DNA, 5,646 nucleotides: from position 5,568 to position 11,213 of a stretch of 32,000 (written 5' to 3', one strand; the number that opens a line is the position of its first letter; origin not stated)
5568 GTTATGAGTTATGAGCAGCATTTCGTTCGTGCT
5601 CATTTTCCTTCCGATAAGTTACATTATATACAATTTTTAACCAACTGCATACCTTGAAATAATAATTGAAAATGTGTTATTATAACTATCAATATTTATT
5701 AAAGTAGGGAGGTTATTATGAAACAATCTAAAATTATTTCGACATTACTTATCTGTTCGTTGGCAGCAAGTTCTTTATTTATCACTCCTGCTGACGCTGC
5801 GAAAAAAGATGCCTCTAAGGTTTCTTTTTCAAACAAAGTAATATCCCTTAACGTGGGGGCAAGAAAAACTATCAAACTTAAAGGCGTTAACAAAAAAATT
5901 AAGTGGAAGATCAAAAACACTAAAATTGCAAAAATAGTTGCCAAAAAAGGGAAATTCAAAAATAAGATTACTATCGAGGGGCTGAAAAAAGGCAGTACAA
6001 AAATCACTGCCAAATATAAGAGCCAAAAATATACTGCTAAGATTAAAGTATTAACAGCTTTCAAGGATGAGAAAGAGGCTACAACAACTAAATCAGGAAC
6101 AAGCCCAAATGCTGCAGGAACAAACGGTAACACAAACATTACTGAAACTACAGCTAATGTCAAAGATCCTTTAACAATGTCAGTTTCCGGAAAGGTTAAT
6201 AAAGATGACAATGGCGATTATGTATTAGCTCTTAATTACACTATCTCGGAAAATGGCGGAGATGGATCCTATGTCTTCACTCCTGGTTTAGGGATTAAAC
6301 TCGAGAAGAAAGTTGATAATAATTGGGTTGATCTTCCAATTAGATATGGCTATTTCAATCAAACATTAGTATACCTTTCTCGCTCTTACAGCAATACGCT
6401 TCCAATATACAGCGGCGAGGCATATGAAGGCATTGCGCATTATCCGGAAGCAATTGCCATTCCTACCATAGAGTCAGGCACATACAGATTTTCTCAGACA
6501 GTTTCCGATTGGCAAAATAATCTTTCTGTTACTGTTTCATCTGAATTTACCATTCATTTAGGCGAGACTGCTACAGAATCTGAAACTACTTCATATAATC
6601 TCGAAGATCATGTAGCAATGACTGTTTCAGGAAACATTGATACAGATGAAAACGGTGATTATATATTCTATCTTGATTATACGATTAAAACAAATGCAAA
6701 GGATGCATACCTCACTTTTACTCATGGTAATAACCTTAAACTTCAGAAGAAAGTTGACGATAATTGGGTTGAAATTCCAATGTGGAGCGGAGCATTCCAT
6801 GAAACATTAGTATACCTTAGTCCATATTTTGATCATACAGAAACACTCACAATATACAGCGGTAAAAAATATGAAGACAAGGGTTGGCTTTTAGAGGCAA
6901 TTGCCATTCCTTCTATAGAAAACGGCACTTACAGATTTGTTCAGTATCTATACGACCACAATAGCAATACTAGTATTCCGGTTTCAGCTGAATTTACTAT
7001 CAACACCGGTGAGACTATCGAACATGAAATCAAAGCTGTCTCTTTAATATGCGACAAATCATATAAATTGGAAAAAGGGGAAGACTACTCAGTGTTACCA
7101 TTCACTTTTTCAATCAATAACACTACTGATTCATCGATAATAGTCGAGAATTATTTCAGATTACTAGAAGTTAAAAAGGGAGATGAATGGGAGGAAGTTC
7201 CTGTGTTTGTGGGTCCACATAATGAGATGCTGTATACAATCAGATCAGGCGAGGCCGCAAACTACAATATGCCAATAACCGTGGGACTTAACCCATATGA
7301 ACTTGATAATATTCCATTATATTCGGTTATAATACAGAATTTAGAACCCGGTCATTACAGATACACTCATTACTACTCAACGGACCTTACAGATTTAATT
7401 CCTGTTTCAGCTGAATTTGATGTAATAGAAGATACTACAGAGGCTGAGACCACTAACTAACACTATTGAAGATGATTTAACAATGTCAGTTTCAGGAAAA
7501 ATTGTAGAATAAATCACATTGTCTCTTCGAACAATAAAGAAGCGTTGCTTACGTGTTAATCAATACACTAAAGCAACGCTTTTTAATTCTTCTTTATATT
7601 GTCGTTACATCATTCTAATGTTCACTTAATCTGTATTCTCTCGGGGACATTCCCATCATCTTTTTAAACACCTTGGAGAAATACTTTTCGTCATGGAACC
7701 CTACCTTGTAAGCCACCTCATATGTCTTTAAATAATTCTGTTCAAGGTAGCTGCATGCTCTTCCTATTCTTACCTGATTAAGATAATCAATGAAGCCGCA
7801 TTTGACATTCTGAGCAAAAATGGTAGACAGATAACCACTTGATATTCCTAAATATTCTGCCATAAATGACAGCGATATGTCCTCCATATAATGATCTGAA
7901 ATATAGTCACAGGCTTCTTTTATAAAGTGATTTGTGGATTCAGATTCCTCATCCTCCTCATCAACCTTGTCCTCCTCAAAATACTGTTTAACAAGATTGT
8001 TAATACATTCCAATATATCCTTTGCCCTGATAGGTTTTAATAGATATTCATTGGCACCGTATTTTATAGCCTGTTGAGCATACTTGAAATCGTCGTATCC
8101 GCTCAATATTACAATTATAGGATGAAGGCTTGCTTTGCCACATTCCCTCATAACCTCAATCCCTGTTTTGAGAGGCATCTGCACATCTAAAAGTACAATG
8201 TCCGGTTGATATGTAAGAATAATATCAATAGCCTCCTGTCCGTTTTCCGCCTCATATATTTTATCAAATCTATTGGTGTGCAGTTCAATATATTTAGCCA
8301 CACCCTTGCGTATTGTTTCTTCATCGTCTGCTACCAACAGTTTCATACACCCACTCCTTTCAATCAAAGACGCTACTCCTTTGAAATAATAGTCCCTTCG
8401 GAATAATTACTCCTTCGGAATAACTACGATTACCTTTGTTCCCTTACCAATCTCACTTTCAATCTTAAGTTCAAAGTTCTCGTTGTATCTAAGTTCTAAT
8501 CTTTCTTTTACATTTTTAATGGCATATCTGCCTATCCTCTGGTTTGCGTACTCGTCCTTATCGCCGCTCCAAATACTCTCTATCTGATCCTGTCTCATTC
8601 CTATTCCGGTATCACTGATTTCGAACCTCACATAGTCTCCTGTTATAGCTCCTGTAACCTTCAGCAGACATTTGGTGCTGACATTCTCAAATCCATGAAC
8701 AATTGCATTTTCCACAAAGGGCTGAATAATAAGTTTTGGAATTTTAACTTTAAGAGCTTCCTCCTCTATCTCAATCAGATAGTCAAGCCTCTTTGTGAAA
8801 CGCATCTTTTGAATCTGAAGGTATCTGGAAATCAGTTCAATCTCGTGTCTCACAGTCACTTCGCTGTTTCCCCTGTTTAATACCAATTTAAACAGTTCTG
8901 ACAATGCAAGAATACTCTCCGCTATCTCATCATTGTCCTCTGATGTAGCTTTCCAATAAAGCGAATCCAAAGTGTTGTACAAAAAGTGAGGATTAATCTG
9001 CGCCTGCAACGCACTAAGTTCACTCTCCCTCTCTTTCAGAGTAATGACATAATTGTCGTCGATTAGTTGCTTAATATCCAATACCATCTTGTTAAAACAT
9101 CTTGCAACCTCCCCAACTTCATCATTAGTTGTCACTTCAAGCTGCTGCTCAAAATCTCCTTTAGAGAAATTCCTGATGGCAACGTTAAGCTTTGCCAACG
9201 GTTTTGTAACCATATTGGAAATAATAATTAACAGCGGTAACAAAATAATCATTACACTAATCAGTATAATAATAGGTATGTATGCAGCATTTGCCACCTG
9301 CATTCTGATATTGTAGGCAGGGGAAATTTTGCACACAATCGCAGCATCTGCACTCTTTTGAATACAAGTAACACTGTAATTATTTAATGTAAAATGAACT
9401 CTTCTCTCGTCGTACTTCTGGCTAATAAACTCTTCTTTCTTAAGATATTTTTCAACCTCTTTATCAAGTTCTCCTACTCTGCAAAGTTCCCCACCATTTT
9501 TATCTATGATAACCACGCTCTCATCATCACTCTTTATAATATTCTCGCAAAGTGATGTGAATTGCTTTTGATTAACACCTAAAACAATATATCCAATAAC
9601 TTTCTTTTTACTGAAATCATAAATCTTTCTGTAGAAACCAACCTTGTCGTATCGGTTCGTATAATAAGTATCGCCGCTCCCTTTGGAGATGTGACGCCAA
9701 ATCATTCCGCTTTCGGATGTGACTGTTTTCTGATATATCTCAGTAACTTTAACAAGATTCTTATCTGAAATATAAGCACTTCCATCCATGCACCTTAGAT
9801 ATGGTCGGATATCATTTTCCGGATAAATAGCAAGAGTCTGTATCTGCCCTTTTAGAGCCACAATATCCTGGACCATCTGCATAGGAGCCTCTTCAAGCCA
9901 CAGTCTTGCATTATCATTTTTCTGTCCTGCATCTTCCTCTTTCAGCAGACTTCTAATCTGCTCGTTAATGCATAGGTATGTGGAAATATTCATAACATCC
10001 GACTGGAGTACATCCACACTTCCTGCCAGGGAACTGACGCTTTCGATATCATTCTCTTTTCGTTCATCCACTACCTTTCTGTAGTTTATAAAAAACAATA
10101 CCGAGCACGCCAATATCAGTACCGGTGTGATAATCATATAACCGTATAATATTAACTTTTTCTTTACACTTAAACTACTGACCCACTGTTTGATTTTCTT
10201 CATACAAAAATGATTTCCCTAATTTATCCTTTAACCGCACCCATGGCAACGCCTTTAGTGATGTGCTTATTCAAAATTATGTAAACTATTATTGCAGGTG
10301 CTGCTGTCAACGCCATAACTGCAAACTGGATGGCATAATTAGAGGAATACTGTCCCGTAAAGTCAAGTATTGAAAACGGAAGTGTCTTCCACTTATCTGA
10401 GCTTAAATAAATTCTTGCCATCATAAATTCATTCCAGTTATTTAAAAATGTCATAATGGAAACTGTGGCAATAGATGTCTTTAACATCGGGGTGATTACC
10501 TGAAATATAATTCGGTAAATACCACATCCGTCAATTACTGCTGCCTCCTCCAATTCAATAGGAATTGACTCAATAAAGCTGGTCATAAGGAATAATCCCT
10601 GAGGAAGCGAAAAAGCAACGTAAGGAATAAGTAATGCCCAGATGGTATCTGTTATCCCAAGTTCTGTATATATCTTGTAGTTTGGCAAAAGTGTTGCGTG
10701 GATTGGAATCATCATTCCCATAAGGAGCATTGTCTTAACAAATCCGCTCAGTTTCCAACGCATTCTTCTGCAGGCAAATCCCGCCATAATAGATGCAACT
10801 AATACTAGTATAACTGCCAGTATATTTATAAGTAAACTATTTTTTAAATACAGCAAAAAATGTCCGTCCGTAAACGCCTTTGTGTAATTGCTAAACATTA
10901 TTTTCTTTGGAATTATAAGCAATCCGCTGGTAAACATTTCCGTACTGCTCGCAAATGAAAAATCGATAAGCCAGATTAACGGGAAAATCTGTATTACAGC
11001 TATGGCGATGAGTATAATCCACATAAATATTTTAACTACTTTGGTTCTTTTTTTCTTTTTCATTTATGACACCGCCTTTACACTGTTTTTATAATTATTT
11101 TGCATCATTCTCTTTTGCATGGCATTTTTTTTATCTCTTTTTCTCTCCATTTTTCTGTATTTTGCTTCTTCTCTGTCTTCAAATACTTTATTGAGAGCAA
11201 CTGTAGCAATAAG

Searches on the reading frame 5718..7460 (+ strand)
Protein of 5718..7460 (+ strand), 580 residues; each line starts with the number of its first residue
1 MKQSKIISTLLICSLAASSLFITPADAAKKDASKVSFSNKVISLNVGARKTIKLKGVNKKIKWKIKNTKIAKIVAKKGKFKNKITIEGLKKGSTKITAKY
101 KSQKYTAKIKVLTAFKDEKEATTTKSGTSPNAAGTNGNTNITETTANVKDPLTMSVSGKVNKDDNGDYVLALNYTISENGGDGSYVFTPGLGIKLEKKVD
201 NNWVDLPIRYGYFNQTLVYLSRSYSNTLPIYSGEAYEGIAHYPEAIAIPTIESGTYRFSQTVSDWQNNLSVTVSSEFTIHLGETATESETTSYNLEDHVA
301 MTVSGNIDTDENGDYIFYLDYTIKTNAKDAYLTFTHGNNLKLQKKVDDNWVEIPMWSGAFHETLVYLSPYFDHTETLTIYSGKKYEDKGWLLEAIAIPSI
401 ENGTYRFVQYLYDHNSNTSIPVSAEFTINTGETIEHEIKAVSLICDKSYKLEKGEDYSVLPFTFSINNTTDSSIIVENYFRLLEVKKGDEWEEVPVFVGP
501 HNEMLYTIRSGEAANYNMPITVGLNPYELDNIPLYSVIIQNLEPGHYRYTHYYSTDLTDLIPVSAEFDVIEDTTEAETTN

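Call 8: search_protein_families(library=pfam, proteins=[window:5718-7460:+], max_evalue=0.01)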
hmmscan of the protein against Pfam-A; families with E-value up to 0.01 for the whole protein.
window:5718-7460:+ (580 aa): 2 families
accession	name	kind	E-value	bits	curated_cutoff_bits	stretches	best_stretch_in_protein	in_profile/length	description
PF20251.4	Big_14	-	2e-17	63.5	27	2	462-520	21-77/104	Bacterial Ig-like domain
PF02368.24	Big_2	-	0.0017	18.7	22.8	1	56-108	31-76/79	Bacterial Ig-like domain (group 2)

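Call 51: find_encoding_contigs(protein=window:5718-7460:+, flank=10000, max_places=8)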
Protein window:5718-7460:+ (580 aa): 20 contigs read that carry it; 7 places shown.
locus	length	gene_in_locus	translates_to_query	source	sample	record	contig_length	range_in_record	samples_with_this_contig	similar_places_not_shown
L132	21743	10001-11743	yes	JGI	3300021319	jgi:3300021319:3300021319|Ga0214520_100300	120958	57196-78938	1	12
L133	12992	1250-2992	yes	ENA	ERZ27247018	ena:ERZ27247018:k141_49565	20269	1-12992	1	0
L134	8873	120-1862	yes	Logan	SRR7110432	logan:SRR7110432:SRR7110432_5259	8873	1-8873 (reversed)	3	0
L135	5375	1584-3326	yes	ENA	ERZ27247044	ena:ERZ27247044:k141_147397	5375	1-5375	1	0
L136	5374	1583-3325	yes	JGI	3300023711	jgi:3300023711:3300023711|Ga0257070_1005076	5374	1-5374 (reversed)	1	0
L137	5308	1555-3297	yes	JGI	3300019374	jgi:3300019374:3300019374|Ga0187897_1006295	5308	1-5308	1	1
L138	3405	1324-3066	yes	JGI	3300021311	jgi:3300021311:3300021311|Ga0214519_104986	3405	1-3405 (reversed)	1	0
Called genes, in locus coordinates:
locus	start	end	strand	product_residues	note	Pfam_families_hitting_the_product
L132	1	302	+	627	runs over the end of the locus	PF01257:2Fe-2S_thioredx, PF01512:Complex1_51K, PF10531:SLBB (weak), PF10589:NADH_4Fe-4S, PF00037:Fer4 (weak), PF13237:Fer4_10 (weak), PF12838:Fer4_7, PF00037:Fer4 (weak), +1 more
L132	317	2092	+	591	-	PF13510:Fer2_4, PF10588:NADH-G_4Fe-4S_3, PF12838:Fer4_7, PF13237:Fer4_10 (weak), PF00037:Fer4 (weak), PF12837:Fer4_6 (weak), PF02906:Fe_hyd_lg_C, PF02256:Fe_hyd_SSU, +2 more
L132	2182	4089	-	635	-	PF00990:GGDEF (faint), PF00563:EAL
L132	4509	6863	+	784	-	PF04023:FeoA, PF01926:MMR_HSR1, PF02421:FeoB_N, PF17910:FeoB_Cyto, PF07670:Gate, PF07664:FeoB_C, PF07670:Gate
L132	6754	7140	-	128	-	-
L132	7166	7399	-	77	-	-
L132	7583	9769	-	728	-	PF00150:Cellulase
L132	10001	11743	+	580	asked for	PF20251:Big_14 (faint)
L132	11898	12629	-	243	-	PF00072:Response_reg, PF12833:HTH_18, PF00165:HTH_AraC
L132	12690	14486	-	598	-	PF02743:dCache_1, PF00672:HAMP, PF06580:His_kinase, PF02518:HATPase_c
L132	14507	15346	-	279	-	PF00528:BPD_transp_1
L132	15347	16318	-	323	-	PF00528:BPD_transp_1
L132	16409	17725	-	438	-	PF01547:SBP_bac_1, PF13416:SBP_bac_8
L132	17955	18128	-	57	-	PF20037:DUF6440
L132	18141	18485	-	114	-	PF09413:DUF2007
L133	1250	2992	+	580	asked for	PF20251:Big_14 (faint)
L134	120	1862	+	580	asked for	PF20251:Big_14 (faint)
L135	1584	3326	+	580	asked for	PF20251:Big_14 (faint)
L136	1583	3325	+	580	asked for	PF20251:Big_14 (faint)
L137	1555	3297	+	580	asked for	PF20251:Big_14 (faint)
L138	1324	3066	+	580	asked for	PF20251:Big_14 (faint)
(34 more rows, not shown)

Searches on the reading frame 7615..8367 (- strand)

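Call 8: search_protein_families(library=pfam, proteins=[window:7615-8367:-], max_evalue=0.01)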
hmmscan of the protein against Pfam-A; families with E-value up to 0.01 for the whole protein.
window:7615-8367:- (250 aa): 3 families
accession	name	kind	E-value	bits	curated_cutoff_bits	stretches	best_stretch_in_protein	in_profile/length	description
PF00072.30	Response_reg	-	2.4e-24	86.1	30.2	1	11-122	2-110/111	Response regulator receiver domain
PF12833.13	HTH_18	-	5.6e-20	71.9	33.6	1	169-246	1-78/80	Helix-turn-helix domain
PF00165.29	HTH_AraC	-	2.6e-14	53.4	26.6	1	217-246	13-41/42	Bacterial regulatory helix-turn-helix proteins, AraC family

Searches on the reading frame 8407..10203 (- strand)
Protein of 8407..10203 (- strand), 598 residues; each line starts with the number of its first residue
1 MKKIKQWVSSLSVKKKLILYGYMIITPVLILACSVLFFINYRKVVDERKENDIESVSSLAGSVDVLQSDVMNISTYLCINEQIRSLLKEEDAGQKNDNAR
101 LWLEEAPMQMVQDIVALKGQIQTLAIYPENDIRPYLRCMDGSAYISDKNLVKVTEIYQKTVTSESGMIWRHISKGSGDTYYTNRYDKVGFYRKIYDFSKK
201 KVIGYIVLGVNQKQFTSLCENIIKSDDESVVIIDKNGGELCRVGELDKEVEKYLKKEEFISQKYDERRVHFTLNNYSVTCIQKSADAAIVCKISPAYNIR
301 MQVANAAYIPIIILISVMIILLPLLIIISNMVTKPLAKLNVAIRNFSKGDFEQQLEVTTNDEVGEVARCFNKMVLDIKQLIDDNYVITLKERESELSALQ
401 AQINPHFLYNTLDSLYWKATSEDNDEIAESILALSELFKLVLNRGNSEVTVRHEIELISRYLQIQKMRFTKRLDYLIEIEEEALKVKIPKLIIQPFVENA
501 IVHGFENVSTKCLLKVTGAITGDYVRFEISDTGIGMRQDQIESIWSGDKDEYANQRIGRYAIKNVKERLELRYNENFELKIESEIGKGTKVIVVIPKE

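Call 7: search_protein_families(library=pfam, proteins=[window:8407-10203:-], max_evalue=0.01)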
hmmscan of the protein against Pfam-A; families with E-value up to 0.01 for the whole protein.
window:8407-10203:- (598 aa): 4 families
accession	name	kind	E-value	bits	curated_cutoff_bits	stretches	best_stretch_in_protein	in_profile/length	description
PF06580.19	His_kinase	-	8.6e-27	93.7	25.2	1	395-473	2-81/81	Histidine kinase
PF00672.30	HAMP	-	8e-11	42.5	25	1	328-376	2-50/53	HAMP domain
PF02518.31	HATPase_c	-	1.7e-09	38.5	26.4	1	490-597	7-109/111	Histidine kinase-, DNA gyrase B-, and HSP90-like ATPase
PF02743.24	dCache_1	-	1.1e-08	35.4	45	1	58-237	17-177/240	Cache domain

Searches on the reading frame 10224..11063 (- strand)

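Call 7: search_protein_families(library=pfam, proteins=[window:10224-11063:-], max_evalue=0.01)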
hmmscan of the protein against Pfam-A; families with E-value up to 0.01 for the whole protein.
window:10224-11063:- (279 aa): 1 family
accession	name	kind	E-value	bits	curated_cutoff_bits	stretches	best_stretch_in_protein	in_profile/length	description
PF00528.27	BPD_transp_1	-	4.7e-18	66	26.4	1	89-272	4-182/184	Binding-protein-dependent transport system inner membrane component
